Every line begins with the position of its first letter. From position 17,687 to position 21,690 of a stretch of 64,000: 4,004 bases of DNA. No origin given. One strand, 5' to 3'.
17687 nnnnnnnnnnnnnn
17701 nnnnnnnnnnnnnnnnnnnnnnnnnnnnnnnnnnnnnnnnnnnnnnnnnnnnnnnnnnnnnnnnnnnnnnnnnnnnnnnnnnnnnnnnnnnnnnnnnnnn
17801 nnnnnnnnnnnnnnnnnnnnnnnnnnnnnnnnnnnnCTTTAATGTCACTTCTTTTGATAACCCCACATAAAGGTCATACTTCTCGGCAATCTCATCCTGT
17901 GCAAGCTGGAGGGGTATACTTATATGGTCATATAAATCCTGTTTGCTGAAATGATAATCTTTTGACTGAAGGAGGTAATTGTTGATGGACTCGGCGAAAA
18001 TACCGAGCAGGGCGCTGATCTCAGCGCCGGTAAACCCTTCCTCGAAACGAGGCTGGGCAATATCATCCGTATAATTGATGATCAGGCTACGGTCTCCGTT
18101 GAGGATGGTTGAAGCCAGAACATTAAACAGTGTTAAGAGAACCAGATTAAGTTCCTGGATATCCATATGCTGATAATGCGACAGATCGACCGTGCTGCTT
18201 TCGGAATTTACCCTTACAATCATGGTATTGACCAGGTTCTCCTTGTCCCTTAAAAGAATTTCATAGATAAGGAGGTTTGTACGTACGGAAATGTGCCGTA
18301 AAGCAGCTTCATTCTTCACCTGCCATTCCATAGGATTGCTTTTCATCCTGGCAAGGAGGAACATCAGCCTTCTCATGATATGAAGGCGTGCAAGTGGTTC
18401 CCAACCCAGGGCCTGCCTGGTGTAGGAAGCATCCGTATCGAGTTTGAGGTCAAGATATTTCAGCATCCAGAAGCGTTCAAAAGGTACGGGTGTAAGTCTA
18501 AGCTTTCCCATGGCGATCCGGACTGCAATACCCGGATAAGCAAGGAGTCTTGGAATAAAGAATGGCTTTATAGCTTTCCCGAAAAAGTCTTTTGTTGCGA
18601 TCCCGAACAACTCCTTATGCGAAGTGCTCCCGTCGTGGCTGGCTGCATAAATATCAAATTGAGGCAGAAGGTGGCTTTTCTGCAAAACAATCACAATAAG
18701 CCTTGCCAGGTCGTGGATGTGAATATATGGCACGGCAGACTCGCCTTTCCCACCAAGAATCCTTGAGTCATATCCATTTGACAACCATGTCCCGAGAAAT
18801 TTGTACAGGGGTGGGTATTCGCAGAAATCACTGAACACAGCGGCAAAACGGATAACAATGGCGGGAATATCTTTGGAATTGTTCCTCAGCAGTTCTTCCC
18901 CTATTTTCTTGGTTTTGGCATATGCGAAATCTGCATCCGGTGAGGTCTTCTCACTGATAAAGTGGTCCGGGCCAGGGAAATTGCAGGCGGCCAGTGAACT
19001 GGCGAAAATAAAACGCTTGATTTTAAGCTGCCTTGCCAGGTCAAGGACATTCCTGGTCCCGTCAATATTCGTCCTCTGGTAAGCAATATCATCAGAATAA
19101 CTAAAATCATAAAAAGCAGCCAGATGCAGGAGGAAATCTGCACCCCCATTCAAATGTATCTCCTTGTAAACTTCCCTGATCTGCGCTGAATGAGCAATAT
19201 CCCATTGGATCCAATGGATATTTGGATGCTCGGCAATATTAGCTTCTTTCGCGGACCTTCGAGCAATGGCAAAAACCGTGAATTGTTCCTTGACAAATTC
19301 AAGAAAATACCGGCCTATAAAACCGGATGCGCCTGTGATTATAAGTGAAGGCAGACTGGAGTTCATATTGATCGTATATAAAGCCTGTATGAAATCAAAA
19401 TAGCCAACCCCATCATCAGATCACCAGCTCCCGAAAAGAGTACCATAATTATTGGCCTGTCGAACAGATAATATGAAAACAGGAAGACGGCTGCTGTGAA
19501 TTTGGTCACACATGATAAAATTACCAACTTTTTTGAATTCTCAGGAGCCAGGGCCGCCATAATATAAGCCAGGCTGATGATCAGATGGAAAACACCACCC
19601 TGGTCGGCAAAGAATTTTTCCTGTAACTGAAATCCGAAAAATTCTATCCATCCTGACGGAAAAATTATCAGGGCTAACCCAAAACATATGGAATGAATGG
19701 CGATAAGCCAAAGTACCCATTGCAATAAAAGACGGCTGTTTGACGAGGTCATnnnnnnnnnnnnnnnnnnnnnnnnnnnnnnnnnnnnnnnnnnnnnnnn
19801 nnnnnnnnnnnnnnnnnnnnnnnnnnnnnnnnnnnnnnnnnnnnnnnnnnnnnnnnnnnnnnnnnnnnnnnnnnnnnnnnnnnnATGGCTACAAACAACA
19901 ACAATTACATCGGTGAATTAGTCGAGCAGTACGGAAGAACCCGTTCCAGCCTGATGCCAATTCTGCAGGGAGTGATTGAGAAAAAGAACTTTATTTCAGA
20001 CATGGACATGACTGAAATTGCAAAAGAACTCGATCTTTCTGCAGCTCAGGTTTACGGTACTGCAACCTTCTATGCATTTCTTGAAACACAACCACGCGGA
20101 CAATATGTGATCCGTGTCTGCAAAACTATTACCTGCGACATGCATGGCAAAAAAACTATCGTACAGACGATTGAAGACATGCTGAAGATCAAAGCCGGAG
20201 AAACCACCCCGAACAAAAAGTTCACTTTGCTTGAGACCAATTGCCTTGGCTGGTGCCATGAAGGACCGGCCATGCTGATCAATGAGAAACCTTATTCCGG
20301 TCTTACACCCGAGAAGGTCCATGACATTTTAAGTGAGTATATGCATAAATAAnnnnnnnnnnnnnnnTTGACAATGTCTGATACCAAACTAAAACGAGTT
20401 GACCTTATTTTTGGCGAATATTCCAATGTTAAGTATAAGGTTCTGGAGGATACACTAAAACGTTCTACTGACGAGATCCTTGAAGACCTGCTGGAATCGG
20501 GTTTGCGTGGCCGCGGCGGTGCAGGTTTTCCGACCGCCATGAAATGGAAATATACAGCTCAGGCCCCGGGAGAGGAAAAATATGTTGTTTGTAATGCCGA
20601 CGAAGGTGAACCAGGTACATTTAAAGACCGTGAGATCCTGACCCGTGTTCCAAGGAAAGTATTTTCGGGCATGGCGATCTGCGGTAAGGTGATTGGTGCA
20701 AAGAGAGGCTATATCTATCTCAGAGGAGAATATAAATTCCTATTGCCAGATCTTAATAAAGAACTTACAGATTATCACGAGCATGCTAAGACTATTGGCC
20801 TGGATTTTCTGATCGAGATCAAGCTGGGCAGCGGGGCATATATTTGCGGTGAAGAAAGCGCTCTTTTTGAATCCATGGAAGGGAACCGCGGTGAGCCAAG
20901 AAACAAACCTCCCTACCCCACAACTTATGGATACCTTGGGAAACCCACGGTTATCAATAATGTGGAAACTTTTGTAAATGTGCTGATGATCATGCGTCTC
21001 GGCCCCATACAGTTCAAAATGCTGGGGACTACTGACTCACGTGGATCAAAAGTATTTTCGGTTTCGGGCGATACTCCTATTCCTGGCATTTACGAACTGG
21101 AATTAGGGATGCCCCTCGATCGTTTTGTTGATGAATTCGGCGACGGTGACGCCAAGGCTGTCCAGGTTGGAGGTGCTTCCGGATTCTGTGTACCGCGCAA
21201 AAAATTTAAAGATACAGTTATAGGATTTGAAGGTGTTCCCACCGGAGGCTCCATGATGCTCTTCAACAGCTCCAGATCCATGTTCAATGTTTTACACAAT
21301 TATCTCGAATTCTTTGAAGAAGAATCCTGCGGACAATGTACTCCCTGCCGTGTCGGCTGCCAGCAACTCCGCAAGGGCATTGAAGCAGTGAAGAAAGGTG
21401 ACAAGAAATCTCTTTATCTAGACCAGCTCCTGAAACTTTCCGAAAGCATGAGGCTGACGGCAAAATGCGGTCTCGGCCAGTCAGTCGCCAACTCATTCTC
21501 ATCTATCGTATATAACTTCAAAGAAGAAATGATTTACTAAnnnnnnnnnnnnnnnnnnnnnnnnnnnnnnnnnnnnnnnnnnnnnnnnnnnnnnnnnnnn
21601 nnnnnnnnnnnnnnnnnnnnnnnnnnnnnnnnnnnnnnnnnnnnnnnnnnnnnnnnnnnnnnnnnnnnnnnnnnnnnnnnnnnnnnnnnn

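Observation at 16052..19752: SDR (NAD-epimerase/dehydratase-type) domain fused in one polypeptide to a complete [FeFe] hydrogenase, preceded by a 4-TM protein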

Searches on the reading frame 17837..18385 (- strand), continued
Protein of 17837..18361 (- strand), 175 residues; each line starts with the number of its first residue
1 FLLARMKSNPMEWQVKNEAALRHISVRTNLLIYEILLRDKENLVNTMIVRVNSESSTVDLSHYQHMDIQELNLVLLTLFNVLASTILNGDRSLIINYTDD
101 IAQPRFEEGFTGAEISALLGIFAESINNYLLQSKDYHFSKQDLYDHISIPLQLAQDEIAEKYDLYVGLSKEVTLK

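Call 71: search_protein_families(library=pfam, alignment_id=A3, max_evalue=1)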
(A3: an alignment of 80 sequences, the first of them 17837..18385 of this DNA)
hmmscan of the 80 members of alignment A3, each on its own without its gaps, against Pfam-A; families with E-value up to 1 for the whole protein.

A. member 1, window:17837-18385:- (183 aa): 2 families
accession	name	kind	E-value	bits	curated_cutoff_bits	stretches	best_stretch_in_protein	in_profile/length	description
PF08281.18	Sigma70_r4_2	-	0.13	12.3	25.7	1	113-140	22-49/54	Sigma-70, region 4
PF17862.7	AAA_lid_3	-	0.18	11.9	27.2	1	116-126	12-22/45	AAA+ lid domain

B. families by the number of members that match (of 80 scanned): 82 families (the first 25 are shown)
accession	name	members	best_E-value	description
PF01370.27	Epimerase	79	3.4e-35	NAD dependent epimerase/dehydratase family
PF16363.11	GDP_Man_Dehyd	79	1.7e-21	GDP-mannose 4,6 dehydratase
PF07993.18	NAD_binding_4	79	2.2e-19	Male sterility protein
PF01073.25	3Beta_HSD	79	3.2e-19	3-beta hydroxysteroid dehydrogenase/isomerase family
PF13460.12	NAD_binding_10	79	2.1e-14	NAD(P)H-binding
PF02719.21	Polysacc_synt_2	78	4.8e-11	Polysaccharide biosynthesis protein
PF04321.23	RmlD_sub_bind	76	4.1e-15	RmlD substrate binding domain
PF05368.20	NmrA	68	1.6e-08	NmrA-like family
PF08659.16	KR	67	1.2e-06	KR domain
PF00106.31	adh_short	40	2.9e-06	short chain dehydrogenase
PF14361.12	RsbRD_N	24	0.00021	RsbT co-antagonist protein rsbRD N-terminal domain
PF13561.12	adh_short_C2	22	8.7e-06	Enoyl-(Acyl carrier protein) reductase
PF03435.24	Sacchrp_dh_NADP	22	0.00031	Saccharopine dehydrogenase NADP binding domain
PF03938.19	OmpH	14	0.0083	Outer membrane protein (OmpH-like)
PF01118.30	Semialdhyde_dh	4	0.05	Semialdehyde dehydrogenase, NAD binding domain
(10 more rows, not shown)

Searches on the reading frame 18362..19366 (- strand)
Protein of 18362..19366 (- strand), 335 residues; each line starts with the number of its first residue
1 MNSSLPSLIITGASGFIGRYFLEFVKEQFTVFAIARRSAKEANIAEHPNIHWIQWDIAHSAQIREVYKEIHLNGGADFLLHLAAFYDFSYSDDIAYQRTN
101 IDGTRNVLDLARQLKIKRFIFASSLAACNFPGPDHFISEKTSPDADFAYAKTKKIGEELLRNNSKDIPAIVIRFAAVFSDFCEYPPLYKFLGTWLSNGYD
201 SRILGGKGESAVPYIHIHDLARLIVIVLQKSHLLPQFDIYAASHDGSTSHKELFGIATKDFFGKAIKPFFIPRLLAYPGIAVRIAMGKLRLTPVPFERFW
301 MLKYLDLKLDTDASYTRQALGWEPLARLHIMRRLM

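Call 66: search_solved_structures(query=window:18362-19366:-, max_evalue=0.01, show_alignments=1)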
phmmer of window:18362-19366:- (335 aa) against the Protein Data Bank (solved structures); distinct sequences matched with E-value up to 0.01: 79 (the best 60 are shown).
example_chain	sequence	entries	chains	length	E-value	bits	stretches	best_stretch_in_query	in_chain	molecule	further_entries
5u4q_A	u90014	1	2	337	4.6e-10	42.5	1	7-236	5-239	dTDP-glucose 4,6-dehydratase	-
6bi4_A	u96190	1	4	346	1e-09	41.4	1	4-239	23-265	dTDP-glucose 4,6-dehydratase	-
6dnt_A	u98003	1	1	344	2.1e-08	37.1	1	7-227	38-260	NAD-dependent epimerase/dehydratase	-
1sb8_A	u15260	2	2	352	2.4e-08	36.9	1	9-255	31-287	wbpP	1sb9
4id9_A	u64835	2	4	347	6e-08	35.6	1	75-175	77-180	SHORT-CHAIN DEHYDROGENASE/REDUCTASE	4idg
3wj7_A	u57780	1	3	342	6.3e-08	35.5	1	9-174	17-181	Putative oxidoreductase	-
6pmh_A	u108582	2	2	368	1.1e-07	34.7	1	8-222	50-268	UDP-glucose 4-epimerase related protein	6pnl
8rdg_A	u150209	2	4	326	2e-07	33.8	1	8-228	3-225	SDR family NAD(P)-dependent oxidoreductase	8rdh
8rdi_A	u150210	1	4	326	2.3e-07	33.6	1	8-228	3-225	SDR family NAD(P)-dependent oxidoreductase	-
2pk3_A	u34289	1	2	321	6.6e-07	32.1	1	8-117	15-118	GDP-6-deoxy-D-lyxo-4-hexulose reductase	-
6wjb_A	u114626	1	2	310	8.2e-07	31.8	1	7-264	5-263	NAD-dependent epimerase/dehydratase family protein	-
7k3p_A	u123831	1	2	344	8.5e-07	31.8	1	8-169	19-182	UDP-glucose 4-epimerase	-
6vlo_A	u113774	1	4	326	9.8e-07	31.6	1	5-234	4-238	Putative dTDP-D-glucose 4,6-dehydratase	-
8wxk_A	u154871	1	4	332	1.6e-06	30.9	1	3-160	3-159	UDP-glucose 4-epimerase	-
5gy7_A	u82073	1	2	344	1.8e-06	30.7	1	8-178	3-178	UDP-glucose 4-epimerase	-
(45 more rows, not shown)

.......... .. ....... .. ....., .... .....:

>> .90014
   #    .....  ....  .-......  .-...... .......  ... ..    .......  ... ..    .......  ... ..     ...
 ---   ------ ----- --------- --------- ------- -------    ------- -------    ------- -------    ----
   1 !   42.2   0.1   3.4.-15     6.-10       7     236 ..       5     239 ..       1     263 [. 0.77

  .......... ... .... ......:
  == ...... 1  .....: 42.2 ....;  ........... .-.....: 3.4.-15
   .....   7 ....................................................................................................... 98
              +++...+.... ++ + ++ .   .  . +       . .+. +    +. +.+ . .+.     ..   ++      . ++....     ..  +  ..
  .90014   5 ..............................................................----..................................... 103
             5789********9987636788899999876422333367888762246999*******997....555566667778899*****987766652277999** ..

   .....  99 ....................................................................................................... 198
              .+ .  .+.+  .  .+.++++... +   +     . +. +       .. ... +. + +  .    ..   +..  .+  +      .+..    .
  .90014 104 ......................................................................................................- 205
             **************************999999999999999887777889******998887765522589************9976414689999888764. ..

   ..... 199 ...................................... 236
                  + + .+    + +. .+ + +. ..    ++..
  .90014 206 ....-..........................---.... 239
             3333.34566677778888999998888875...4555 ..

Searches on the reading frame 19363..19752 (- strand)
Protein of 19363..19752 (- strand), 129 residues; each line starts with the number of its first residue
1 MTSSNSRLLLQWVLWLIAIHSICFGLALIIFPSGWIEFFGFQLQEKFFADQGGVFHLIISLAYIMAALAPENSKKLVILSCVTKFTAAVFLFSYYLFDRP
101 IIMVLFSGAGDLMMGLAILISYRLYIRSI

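Call 3: search_protein_families(library=pfam, proteins=[window:19363-19752:-], max_evalue=0.01)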
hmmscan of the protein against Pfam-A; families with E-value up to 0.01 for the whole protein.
window:19363-19752:- (129 aa): 1 family
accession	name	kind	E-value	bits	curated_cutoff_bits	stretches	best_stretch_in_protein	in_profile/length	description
PF20337.3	DUF6632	-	0.0045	17.5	27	1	9-106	6-102/137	Family of unknown function (DUF6632)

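Call 4: search_protein_families(library=ncbifam, proteins=[window:19363-19752:-], max_evalue=0.01)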
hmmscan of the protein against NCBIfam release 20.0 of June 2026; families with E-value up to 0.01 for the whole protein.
window:19363-19752:- (129 aa): 0 families

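Call 36: find_homologous_proteins(query=window:19363-19752:-)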
Query window:19363-19752:- (129 aa): 166 proteins with E <= 0.001 among 199 candidates; the best 120 are listed.
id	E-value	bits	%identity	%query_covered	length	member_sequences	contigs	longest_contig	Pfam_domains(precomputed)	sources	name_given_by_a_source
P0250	5.9e-76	271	100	100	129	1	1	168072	-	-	-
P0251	3.5e-68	245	89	99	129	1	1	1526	-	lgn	-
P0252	1.6e-66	240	89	99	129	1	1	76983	-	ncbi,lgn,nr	ncbi:MAG: hypothetical protein NTU51_01610 [Bacteroidetes bacterium]|nr:hypothetical protein [Bacter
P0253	1.4e-65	237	87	98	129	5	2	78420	-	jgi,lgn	-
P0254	7.9e-65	235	86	99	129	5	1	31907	-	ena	-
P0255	3.9e-64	232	85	99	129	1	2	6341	-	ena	-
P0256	4.0e-64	232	85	99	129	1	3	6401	-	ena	-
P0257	5.6e-64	232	84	99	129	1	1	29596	-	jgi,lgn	-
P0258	8.7e-64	231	84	99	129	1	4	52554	-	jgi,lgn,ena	-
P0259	1.3e-63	231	84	99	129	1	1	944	-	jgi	jgi:hypothetical protein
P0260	4.1e-63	229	84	99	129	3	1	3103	-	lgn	-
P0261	9.9e-63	228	83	99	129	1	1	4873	-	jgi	-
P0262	1.2e-62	228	85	99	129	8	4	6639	-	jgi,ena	jgi:hypothetical protein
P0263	1.3e-62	227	82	99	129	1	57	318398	-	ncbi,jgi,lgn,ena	-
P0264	1.8e-61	224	80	99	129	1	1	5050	-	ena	-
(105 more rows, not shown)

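Call 73: search_protein_families(library=pfam, alignment_id=A4, max_evalue=1)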
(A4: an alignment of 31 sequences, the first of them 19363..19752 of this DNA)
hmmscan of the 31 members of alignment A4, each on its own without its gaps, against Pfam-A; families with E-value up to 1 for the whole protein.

A. member 1, window:19363-19752:- (129 aa): 2 families
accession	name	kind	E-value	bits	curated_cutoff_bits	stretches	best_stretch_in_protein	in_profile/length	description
PF20337.3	DUF6632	-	0.0045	17.5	27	1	9-106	6-102/137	Family of unknown function (DUF6632)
PF14087.12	DUF4267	-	0.34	11.3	27.8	0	21-69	4-29/110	Domain of unknown function (DUF4267)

B. families by the number of members that match (of 31 scanned): 13 families
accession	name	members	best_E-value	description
PF14248.12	DUF4345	14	0.0095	Domain of unknown function (DUF4345)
PF14087.12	DUF4267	7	0.00089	Domain of unknown function (DUF4267)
PF20337.3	DUF6632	6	0.00059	Family of unknown function (DUF6632)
PF18015.7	Acetyltransf_19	2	0.018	Acetyltransferase (GNAT) domain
PF20193.3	DUF6556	2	0.39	Family of unknown function (DUF6556)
PF16192.10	PMT_4TMC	1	0.0012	C-terminal four TMM region of protein-O-mannosyltransferase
PF06363.16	Picorna_P3A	1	0.025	Picornaviridae P3A protein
PF06790.16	UPF0259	1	0.084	Uncharacterised protein family (UPF0259)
PF06305.16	LapA_dom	1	0.12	Lipopolysaccharide assembly protein A domain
PF08690.15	GET2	1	0.31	GET complex subunit GET2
PF07681.17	DoxX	1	0.33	DoxX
PF15110.11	TMEM141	1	0.35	TMEM141 protein family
PF01102.23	Glycophorin_A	1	0.53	Glycophorin A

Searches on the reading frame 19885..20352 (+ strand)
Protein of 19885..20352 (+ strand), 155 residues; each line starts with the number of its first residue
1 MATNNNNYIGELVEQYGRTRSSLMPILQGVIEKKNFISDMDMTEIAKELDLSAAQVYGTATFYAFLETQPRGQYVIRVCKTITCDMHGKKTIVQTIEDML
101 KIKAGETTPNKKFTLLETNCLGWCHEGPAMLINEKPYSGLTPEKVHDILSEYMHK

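Call 3: search_protein_families(library=pfam, proteins=[window:19885-20352:+], max_evalue=0.01)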
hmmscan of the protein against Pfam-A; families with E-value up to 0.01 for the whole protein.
window:19885-20352:+ (155 aa): 1 family
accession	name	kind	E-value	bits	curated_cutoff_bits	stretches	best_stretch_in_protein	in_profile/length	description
PF01257.25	2Fe-2S_thioredx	-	7.4e-46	156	24.8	1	11-152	3-144/145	Thioredoxin-like [2Fe-2S] ferredoxin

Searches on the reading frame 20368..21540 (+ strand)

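Call 3: search_protein_families(library=pfam, proteins=[window:20368-21540:+], max_evalue=0.01)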
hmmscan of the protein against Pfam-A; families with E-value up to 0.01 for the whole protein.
window:20368-21540:+ (390 aa): 2 families
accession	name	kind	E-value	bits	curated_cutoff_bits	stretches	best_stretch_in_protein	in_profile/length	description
PF01512.22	Complex1_51K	-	8.6e-43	146.2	31.2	1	43-205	3-148/150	Nuo51 FMN-binding domain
PF10589.14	NADH_4Fe-4S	-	2.6e-23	82.1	23.5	1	308-388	2-82/85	NADH-ubiquinone oxidoreductase-F iron-sulfur binding region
